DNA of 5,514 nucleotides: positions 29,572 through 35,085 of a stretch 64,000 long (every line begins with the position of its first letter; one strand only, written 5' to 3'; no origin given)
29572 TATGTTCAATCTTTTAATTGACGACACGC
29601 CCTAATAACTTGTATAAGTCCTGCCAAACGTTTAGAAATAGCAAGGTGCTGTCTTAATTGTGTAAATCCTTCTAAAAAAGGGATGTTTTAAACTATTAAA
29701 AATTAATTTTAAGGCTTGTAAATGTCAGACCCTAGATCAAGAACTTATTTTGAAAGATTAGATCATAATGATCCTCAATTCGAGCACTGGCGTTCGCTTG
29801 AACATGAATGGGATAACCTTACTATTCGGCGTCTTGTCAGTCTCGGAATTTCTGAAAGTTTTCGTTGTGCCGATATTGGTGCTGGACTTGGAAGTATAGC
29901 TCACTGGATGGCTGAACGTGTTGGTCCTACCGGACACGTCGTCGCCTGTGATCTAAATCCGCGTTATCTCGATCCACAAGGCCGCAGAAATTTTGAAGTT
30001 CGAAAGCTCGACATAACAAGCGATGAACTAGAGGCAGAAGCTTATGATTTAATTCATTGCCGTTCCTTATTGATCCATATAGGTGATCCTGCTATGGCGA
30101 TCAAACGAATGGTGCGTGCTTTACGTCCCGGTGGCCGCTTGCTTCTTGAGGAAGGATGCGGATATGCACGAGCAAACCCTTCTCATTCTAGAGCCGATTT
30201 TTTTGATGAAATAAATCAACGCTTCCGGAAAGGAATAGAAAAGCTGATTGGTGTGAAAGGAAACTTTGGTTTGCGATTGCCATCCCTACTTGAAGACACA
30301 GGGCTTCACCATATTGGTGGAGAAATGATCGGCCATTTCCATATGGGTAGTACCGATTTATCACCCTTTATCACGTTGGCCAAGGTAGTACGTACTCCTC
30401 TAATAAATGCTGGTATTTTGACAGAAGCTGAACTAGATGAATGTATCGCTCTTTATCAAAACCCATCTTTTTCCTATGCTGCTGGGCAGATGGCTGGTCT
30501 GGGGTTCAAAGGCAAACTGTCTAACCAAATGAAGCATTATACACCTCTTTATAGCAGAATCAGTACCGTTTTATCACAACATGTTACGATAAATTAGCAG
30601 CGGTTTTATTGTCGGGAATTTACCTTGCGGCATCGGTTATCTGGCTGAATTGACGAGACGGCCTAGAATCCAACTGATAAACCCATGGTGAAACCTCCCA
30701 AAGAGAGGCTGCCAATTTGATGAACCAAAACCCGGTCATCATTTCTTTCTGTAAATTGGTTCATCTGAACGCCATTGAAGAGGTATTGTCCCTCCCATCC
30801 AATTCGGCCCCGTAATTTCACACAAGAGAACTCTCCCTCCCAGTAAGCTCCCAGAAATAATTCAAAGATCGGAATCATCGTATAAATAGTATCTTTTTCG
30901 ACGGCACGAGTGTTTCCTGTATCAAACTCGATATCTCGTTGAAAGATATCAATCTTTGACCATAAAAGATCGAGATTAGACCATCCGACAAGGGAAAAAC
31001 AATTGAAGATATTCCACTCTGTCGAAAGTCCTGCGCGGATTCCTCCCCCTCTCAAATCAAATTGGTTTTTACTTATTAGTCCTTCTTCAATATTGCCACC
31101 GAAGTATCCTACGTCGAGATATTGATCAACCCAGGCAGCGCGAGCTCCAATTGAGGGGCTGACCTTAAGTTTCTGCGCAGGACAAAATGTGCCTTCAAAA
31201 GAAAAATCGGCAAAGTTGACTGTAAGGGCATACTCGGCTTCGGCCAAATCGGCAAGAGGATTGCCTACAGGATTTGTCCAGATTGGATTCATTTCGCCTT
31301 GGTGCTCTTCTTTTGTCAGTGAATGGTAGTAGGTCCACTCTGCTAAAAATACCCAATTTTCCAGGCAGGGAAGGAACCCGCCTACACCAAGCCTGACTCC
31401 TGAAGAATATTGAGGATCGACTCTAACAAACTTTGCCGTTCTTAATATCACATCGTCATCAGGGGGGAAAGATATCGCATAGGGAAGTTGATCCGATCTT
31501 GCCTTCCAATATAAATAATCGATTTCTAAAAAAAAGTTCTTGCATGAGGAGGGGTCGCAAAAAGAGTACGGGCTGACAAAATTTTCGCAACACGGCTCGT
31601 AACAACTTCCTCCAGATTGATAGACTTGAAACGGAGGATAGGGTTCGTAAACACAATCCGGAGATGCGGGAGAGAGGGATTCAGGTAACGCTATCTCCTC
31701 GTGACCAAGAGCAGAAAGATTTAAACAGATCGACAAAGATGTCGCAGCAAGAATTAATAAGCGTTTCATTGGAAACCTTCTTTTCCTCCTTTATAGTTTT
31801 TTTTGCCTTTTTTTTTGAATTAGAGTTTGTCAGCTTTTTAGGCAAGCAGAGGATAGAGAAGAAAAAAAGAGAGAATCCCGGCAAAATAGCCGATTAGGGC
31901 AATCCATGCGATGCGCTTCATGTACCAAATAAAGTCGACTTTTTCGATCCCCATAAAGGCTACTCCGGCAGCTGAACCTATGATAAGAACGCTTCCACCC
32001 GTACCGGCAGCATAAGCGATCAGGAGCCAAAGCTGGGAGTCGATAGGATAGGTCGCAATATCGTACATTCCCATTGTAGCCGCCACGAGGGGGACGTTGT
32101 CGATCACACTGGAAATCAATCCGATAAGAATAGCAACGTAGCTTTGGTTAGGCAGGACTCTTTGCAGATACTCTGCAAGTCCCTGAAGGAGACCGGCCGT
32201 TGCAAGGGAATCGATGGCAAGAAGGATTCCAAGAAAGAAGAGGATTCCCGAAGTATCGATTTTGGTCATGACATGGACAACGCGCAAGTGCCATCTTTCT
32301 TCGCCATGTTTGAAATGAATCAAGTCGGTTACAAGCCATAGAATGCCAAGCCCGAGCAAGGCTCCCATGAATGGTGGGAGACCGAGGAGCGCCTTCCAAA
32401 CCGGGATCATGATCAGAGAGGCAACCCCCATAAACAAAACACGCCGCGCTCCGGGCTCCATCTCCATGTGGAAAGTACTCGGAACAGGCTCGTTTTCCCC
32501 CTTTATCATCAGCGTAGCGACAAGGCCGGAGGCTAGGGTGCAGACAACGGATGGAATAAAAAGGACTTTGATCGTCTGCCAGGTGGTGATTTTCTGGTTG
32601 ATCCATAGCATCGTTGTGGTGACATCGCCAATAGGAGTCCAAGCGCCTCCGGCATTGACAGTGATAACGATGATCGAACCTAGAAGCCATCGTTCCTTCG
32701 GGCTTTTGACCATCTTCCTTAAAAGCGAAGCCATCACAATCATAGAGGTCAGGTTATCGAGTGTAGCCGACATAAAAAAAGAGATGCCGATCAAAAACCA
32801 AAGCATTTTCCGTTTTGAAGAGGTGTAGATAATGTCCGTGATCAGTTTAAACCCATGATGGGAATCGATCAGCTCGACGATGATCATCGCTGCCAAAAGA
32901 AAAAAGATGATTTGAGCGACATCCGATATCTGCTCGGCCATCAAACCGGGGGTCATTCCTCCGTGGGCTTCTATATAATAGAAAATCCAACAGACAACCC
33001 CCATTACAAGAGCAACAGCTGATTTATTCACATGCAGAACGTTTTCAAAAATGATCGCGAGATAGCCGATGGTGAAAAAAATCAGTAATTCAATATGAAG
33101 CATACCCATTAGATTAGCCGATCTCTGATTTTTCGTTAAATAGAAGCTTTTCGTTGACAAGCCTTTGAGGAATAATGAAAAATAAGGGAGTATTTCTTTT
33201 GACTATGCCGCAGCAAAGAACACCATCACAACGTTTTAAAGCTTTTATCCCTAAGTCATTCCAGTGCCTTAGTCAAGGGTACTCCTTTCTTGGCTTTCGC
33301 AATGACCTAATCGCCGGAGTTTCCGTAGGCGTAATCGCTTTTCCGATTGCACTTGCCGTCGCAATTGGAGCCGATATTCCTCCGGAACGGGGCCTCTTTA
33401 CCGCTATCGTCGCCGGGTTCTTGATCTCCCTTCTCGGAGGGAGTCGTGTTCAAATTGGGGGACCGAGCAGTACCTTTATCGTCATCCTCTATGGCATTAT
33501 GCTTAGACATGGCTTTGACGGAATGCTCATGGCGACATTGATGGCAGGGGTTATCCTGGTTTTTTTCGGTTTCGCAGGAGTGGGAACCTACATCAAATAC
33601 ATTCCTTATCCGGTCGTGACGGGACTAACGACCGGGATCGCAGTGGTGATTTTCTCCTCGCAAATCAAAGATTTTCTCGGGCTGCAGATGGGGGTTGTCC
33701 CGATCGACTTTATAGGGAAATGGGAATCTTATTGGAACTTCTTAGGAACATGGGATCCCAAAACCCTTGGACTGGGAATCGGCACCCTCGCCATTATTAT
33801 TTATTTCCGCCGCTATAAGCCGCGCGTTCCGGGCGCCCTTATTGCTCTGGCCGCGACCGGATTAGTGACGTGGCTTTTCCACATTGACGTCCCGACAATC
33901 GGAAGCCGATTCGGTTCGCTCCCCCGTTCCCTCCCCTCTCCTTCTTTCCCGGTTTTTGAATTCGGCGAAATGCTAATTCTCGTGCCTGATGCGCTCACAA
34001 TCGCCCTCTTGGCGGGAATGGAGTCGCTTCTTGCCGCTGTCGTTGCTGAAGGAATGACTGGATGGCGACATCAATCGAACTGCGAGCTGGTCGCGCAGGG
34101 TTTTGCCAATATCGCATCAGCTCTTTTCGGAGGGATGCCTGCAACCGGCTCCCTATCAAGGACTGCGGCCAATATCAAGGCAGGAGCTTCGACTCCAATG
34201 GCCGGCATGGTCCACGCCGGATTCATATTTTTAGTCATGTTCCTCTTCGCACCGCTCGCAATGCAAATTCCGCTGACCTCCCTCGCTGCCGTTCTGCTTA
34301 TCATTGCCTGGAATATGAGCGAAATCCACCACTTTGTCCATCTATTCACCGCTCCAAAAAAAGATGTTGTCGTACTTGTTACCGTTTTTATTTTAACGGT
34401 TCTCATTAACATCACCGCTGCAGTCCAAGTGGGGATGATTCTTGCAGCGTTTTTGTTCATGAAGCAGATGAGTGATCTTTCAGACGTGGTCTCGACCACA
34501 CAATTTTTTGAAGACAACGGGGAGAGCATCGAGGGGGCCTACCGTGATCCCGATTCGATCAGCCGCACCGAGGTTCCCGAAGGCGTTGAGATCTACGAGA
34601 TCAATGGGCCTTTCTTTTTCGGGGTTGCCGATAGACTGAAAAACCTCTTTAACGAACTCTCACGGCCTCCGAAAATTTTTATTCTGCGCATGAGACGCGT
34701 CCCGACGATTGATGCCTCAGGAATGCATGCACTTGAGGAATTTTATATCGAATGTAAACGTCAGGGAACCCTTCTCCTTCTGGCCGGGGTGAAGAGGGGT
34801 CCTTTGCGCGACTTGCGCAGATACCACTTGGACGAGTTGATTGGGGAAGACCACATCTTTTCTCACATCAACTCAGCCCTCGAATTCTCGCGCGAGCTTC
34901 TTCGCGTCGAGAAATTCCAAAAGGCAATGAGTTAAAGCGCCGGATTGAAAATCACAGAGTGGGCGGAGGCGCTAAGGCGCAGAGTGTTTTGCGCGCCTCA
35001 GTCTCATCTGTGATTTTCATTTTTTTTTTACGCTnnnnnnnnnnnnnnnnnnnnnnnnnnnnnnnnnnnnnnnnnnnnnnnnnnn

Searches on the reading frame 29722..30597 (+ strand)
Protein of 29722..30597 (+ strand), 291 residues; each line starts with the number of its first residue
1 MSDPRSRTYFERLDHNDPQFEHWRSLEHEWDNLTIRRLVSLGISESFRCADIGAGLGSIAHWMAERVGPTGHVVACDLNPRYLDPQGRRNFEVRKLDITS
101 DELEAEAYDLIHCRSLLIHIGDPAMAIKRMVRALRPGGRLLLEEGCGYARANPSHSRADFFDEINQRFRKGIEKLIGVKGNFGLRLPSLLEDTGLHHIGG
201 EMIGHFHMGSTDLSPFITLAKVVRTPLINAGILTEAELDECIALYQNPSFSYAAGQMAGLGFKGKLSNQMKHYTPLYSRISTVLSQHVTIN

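Call 77: search_protein_families(library=pfam, proteins=[window:29722-30597:+], max_evalue=0.001)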
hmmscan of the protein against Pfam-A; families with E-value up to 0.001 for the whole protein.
window:29722-30597:+ (291 aa): 7 families
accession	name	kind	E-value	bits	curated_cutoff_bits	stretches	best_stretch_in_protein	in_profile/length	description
PF08242.18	Methyltransf_12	-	3.4e-13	50.6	30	1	51-140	2-98/98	Methyltransferase domain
PF08241.18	Methyltransf_11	-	3.6e-13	50.4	21.2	1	51-141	2-94/95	Methyltransferase domain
PF13847.12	Methyltransf_31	-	8.3e-13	48.7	27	1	48-156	6-122/145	Methyltransferase domain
PF13649.12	Methyltransf_25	-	1.6e-12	48.4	27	1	51-138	3-97/97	Methyltransferase domain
PF13489.12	Methyltransf_23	-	3e-12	47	27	1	43-144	20-118/164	Methyltransferase domain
PF01728.25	FtsJ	-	9.1e-07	29.4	24.1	1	45-132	21-90/181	FtsJ-like methyltransferase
PF01209.24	Ubie_methyltran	-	3e-05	23.9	20.1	1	45-142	47-151/233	ubiE/COQ5 methyltransferase family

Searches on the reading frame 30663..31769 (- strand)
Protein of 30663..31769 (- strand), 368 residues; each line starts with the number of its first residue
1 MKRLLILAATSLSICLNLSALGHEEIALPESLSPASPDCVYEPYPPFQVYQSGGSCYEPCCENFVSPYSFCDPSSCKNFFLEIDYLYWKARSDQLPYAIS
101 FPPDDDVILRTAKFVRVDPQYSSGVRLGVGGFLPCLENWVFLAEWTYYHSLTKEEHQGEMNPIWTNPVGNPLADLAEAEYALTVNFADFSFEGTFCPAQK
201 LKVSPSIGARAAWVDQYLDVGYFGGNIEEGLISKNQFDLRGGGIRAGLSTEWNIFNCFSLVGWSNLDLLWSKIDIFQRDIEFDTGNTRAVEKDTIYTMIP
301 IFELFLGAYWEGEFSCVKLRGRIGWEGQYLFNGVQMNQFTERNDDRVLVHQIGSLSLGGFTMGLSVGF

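Call 77: search_protein_families(library=pfam, proteins=[window:30663-31769:-], max_evalue=0.001)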
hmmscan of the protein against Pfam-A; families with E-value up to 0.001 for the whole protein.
window:30663-31769:- (368 aa): 1 family
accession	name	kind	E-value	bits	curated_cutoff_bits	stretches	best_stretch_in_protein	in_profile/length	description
PF05150.18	Legionella_OMP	-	4.2e-16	59.2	25.4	1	73-366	3-279/281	Legionella pneumophila major outer membrane protein precursor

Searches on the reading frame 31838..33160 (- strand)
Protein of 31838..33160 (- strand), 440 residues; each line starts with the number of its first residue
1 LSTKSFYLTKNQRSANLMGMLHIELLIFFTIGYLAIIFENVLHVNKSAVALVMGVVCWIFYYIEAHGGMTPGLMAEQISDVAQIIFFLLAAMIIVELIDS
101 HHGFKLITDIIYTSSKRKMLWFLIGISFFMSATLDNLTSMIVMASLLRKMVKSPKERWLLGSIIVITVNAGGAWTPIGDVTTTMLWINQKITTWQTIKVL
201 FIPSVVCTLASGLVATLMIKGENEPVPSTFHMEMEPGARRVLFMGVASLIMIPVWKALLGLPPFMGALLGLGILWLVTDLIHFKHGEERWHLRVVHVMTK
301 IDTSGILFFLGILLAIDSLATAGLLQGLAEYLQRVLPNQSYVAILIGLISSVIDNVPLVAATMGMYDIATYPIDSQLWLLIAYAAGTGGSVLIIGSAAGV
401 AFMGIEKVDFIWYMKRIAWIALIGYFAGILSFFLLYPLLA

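Call 77: search_protein_families(library=pfam, proteins=[window:31838-33160:-], max_evalue=0.001)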
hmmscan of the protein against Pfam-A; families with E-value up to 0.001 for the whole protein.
window:31838-33160:- (440 aa): 2 families
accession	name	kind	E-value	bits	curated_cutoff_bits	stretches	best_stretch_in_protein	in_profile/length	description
PF03600.22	CitMHS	-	3.5e-25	89.3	31.9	1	33-367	1-319/336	Citrate transporter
PF07854.18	DUF1646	-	0.0001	22.3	21.4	1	45-252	24-235/347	Protein of unknown function (DUF1646)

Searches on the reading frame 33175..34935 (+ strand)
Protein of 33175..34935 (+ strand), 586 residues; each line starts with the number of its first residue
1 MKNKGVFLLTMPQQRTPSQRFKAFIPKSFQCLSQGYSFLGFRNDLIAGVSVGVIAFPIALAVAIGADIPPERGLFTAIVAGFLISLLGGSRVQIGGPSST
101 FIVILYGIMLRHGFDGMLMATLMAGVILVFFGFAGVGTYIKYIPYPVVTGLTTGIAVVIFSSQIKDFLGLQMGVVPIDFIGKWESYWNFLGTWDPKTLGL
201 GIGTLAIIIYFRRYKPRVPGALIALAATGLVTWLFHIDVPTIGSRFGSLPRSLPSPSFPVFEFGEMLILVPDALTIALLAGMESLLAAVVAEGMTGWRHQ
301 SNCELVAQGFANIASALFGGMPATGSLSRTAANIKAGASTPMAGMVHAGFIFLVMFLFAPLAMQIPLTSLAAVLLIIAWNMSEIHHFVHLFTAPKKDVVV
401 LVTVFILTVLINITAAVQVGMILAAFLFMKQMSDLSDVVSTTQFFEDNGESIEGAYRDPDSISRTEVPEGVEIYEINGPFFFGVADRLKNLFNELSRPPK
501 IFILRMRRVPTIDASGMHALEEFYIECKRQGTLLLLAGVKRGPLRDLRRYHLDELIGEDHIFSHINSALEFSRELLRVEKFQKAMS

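Call 77: search_protein_families(library=pfam, proteins=[window:33175-34935:+], max_evalue=0.001)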
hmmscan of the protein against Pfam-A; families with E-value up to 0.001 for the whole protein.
window:33175-34935:+ (586 aa): 2 families
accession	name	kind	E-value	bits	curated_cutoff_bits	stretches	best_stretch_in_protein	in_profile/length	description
PF00916.26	Sulfate_transp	-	7.3e-78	262.4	23.2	1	41-402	1-378/380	Sulfate permease family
PF01740.26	STAS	-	4.5e-18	65.4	22.6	1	465-568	4-106/106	STAS domain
